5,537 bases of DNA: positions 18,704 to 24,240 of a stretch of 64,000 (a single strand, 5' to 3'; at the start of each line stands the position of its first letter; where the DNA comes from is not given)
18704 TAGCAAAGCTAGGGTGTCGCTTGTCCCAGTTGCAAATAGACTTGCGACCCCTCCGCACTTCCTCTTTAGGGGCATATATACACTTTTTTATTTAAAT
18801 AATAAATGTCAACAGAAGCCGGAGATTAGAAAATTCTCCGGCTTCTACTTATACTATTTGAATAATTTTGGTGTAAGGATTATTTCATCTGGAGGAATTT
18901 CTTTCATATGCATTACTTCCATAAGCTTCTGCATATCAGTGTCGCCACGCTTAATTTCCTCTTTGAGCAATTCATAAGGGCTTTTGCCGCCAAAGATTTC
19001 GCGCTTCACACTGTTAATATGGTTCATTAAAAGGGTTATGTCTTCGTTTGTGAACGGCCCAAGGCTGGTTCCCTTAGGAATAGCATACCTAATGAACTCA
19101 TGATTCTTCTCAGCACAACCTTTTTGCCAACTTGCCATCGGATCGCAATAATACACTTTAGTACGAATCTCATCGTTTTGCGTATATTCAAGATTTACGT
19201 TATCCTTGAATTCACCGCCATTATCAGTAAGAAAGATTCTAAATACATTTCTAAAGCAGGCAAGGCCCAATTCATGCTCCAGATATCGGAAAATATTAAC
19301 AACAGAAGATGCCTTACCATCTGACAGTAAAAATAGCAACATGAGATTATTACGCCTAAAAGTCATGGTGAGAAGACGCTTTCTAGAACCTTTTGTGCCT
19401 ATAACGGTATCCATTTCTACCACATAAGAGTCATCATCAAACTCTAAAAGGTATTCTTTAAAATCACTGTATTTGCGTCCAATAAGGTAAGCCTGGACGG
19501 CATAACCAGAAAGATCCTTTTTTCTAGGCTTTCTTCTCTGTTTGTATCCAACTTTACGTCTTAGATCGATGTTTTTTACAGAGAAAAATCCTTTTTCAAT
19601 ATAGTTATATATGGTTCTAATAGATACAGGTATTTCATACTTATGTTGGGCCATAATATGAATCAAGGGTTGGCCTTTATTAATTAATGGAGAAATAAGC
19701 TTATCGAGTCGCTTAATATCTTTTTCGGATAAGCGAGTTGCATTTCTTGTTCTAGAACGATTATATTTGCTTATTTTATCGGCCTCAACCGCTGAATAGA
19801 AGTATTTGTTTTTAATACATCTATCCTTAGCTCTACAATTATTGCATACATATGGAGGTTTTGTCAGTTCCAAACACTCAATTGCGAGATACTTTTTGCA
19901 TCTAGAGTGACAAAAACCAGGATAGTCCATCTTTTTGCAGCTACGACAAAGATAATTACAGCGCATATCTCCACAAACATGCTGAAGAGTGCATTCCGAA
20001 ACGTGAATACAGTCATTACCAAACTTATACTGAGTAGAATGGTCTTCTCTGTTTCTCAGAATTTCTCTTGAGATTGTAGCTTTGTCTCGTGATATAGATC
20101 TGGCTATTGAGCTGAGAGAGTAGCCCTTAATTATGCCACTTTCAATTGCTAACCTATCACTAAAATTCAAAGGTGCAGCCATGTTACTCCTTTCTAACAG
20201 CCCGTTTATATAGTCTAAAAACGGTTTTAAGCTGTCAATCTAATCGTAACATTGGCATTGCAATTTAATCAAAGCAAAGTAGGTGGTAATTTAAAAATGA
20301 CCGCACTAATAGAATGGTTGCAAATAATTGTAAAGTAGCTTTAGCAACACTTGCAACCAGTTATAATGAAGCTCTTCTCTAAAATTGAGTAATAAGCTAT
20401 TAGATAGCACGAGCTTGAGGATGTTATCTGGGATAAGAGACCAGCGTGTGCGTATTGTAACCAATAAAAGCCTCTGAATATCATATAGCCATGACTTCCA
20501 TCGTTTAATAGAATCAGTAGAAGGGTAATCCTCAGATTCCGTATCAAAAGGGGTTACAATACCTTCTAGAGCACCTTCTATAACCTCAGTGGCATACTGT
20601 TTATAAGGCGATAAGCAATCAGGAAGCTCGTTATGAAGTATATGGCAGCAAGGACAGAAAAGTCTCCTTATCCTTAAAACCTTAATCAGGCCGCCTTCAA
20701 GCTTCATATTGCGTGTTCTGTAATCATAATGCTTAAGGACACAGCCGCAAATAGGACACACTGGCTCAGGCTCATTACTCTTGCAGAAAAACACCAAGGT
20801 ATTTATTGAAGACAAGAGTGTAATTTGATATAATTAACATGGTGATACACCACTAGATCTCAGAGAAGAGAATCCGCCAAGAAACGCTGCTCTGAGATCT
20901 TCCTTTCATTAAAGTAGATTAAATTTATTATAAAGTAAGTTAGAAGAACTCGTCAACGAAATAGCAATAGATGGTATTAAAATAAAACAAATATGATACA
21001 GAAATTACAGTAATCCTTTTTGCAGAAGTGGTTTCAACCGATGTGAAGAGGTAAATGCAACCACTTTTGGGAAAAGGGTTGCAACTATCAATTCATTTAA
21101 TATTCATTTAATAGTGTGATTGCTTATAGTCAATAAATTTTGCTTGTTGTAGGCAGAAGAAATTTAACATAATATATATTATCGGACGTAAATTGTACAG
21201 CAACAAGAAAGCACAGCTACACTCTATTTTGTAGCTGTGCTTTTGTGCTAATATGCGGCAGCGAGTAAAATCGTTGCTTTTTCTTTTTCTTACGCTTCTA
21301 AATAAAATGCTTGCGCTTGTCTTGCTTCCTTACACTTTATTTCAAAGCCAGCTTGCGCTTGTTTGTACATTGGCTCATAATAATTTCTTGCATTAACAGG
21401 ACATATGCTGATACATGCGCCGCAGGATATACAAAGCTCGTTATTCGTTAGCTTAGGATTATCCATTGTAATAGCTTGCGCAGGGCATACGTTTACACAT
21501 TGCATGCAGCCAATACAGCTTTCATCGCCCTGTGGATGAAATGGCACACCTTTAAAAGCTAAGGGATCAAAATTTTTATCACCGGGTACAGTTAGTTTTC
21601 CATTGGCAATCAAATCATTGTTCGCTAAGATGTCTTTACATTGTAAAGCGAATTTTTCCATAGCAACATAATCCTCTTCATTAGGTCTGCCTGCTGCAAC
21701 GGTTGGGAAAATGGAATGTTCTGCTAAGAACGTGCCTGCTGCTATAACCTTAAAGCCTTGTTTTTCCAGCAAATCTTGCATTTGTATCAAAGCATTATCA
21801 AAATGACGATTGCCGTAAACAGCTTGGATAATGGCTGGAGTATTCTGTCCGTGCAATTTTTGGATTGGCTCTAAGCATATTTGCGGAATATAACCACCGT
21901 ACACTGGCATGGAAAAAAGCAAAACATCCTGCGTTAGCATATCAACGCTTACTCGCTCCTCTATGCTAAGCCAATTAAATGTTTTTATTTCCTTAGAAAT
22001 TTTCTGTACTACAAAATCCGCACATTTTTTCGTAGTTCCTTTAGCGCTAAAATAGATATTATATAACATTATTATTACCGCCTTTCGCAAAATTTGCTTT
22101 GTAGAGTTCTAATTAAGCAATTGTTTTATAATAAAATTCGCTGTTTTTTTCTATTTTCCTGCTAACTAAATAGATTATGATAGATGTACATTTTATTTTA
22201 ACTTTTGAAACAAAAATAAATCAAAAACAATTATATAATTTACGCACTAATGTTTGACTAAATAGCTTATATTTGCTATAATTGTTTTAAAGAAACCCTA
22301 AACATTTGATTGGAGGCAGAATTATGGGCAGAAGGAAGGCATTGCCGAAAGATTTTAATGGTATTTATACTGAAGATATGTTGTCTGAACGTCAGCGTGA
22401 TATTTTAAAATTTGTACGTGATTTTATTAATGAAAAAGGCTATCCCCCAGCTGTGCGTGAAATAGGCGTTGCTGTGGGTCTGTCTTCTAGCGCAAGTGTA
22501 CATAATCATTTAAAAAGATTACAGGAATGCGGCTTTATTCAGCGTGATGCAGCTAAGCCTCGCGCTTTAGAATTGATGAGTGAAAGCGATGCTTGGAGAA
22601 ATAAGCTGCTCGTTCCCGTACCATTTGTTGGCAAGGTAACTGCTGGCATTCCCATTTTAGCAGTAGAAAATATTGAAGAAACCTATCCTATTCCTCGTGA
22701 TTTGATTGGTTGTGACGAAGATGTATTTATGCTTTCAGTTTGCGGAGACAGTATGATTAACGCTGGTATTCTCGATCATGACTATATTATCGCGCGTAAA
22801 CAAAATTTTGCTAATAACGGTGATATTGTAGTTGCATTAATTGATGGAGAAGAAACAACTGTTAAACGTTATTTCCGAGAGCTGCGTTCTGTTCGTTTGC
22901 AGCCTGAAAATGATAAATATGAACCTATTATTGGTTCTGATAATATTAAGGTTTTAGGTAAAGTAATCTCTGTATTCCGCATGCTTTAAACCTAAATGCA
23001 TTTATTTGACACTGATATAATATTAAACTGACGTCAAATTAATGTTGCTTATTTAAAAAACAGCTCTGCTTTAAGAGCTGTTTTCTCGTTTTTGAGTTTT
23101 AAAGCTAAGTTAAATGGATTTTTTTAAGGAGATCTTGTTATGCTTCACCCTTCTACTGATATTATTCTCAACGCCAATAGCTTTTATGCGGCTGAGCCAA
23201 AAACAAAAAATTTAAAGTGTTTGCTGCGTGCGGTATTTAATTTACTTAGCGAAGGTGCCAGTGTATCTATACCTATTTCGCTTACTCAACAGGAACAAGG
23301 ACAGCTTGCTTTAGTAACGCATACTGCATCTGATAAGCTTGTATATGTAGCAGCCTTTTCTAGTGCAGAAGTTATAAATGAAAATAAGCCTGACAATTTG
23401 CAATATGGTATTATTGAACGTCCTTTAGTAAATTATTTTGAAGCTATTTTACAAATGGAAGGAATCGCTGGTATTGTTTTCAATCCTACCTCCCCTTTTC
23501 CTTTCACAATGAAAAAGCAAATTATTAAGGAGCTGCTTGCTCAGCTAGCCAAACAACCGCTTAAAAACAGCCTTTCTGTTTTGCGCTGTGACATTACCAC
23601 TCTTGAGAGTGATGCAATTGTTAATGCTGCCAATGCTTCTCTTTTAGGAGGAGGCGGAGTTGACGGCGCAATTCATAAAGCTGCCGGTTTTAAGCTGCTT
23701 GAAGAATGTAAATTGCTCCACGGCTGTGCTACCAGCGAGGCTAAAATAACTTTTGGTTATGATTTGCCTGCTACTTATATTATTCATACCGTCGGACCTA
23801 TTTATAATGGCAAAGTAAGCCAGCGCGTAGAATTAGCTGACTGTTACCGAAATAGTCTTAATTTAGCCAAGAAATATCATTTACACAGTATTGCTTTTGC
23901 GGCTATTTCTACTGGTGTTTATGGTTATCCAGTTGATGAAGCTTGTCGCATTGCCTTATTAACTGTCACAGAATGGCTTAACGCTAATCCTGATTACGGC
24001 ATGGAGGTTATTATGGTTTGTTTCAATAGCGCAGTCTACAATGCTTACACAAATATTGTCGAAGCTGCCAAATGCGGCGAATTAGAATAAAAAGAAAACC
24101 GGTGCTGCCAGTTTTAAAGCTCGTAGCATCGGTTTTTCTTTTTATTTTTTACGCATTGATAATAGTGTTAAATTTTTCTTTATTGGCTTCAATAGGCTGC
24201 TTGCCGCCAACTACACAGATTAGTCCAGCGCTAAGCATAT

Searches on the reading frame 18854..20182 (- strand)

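Call 65: search_protein_families(library=pfam, proteins=[window:18854-20182:-], max_evalue=0.00001)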
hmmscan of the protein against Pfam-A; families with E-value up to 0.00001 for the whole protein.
window:18854-20182:- (442 aa): 1 family
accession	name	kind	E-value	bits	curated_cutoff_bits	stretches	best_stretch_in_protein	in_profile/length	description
PF13936.12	HTH_38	-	1.1e-10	41.5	27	1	5-44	5-44/44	Helix-turn-helix domain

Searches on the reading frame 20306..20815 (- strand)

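Call 65: search_protein_families(library=pfam, proteins=[window:20306-20815:-], max_evalue=0.00001)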
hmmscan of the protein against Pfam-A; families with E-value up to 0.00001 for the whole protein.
window:20306-20815:- (169 aa): 1 family
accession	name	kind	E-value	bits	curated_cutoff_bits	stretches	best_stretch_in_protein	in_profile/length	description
PF20020.4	DUF6431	-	1.8e-23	82.6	26.6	1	20-106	1-82/82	Domain of unknown function (DUF6431)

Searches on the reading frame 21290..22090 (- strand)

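Call 65: search_protein_families(library=pfam, proteins=[window:21290-22090:-], max_evalue=0.00001)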
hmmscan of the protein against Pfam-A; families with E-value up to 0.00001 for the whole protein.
window:21290-22090:- (266 aa): 12 families
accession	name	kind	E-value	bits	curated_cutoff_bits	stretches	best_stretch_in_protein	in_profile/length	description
PF00037.32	Fer4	-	3.4e-14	52.4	21.1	2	216-234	4-22/24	4Fe-4S binding domain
PF12838.12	Fer4_7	-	4.3e-11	43.5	27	1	191-234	1-52/52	4Fe-4S dicluster domain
PF13237.11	Fer4_10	-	1.1e-10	41.7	25.5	1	189-231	6-53/53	4Fe-4S dicluster domain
PF12837.12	Fer4_6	-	1.1e-10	41.3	25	1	190-207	7-24/24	4Fe-4S binding domain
PF14697.11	Fer4_21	-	3e-10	40.5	35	1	189-233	5-55/59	4Fe-4S dicluster domain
PF12800.12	Fer4_4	-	4.2e-10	39.5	24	0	218-232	2-16/17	4Fe-4S binding domain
PF13187.11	Fer4_9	-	1.1e-09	38.6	27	1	192-233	2-50/52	4Fe-4S dicluster domain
PF13484.11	Fer4_16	-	2e-08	35.3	30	0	192-214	2-24/66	4Fe-4S double cluster binding domain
PF12797.12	Fer4_2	-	3.2e-08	33.4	24.5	0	190-204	8-22/22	4Fe-4S binding domain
PF13183.11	Fer4_8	-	1.8e-07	32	27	0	218-250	3-35/68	4Fe-4S dicluster domain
PF25160.1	LdpA_Fe-S-bd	-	9.3e-07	29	27.6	1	197-233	7-41/49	LdpA Fe-S cluster-binding domain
PF12798.12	Fer4_3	-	2.9e-06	28.1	27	0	220-234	1-15/15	4Fe-4S binding domain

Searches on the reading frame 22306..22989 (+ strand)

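Call 65: search_protein_families(library=pfam, proteins=[window:22306-22989:+], max_evalue=0.00001)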
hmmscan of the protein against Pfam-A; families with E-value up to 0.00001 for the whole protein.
window:22306-22989:+ (227 aa): 2 families
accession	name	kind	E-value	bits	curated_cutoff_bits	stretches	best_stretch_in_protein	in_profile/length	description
PF00717.28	Peptidase_S24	-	4e-32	110.8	23.3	1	106-221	1-116/116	Peptidase S24-like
PF01726.22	LexA_DNA_bind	-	5.8e-23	80.9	23.7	1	25-87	3-65/65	LexA DNA binding domain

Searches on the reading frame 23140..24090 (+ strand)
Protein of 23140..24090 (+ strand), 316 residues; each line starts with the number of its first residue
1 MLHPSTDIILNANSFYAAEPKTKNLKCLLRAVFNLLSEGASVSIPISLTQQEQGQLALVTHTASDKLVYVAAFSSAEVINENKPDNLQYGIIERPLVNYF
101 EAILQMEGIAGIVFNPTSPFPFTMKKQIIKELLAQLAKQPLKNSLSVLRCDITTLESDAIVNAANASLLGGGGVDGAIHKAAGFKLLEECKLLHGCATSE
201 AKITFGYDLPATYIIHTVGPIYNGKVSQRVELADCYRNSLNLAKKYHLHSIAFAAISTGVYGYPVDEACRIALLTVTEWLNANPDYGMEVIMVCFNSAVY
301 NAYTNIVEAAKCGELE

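Call 72: search_protein_families(library=pfam, proteins=[window:23140-24090:+], max_evalue=0.00001)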
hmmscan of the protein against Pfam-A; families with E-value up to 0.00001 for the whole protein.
window:23140-24090:+ (316 aa): 2 families
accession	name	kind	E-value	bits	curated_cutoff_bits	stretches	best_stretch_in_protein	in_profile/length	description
PF01661.27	Macro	-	1e-41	142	22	1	161-272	1-118/118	Macro domain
PF07179.17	SseB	-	2.8e-08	34.4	21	1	30-129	23-122/124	SseB protein N-terminal domain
